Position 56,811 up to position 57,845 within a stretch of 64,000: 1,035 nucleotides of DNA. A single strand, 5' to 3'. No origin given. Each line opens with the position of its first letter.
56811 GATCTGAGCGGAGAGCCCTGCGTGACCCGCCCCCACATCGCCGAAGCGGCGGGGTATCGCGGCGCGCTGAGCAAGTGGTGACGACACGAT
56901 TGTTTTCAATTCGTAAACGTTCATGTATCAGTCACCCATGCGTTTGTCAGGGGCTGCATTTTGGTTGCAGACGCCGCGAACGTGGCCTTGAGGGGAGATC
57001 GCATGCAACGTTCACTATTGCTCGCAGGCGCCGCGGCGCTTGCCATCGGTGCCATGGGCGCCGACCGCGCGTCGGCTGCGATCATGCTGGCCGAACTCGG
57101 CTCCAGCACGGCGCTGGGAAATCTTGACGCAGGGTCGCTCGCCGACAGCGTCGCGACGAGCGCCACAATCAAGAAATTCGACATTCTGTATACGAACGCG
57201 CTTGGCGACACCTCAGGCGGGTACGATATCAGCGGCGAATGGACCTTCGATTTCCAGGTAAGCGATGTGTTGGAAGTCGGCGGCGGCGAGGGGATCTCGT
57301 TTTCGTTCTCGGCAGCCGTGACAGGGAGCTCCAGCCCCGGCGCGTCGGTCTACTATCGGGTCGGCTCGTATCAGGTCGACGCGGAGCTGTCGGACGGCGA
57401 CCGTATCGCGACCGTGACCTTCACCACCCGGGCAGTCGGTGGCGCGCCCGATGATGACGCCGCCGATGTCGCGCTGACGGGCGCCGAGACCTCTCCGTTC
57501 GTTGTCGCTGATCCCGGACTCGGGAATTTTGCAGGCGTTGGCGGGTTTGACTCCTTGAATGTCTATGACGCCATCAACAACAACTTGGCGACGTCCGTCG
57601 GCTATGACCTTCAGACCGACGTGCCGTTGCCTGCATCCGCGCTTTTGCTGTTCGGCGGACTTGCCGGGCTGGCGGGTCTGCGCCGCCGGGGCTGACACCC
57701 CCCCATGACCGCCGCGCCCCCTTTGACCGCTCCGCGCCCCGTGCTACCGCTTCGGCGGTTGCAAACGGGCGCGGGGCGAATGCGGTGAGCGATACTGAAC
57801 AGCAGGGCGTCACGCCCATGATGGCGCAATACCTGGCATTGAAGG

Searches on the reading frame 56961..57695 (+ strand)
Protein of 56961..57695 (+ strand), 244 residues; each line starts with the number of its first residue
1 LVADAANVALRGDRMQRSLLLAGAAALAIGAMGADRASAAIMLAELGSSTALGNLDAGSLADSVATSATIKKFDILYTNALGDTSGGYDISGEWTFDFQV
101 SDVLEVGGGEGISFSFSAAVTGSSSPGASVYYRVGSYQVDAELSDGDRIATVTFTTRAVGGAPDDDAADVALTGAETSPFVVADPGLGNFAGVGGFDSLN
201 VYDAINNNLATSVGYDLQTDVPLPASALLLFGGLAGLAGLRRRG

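Call 5: search_protein_families(library=ncbifam, proteins=[window:56961-57695:+], max_evalue=1)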
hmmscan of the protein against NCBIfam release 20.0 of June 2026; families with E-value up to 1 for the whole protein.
window:56961-57695:+ (244 aa): 8 families
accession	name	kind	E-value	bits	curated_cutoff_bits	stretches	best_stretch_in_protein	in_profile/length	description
TIGR03370.1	VPLPA-CTERM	domain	2.8e-07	30.4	25.35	1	221-243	1-23/25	VPLPA-CTERM sorting domain-containing protein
NF038129.1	PEP_NF038129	equivalog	0.0041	17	65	1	210-243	162-193/194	NF038129 family PEP-CTERM protein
NF041538.1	PEP_EDSA_1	subfamily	0.0047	16.6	100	1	216-243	279-306/307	EDSAP-1 family PEP-CTERM protein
NF041927.1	Xrt_dep_XDP1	equivalog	0.0054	16.7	125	1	216-243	214-241/242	exosortase-dependent surface protein XDP1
TIGR01167.1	LPXTG_anchor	domain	0.077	13.7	15.9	0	223-243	13-32/34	LPXTG cell wall anchor domain-containing protein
NF038039.1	WGxxGxxG-CTERM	domain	0.11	12.5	24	1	233-243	9-19/19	WGxxGxxG-CTERM domain-containing protein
NF038125.1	PEP_CTERM_THxN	subfamily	0.22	11.1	85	1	216-243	218-245/246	THxN family PEP-CTERM protein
TIGR03778.1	VPDSG_CTERM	subfamily_domain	0.37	11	22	0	226-243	7-24/24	VPDSG-CTERM sorting domain-containing protein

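Call 6: search_protein_families(library=pfam, proteins=[window:56961-57695:+], max_evalue=1)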
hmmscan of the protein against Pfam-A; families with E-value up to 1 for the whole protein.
window:56961-57695:+ (244 aa): 1 family
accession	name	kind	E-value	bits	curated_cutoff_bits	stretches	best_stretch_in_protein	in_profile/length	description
PF07589.16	PEP-CTERM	-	0.0048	17.4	20.7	1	220-243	1-24/24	PEP-CTERM motif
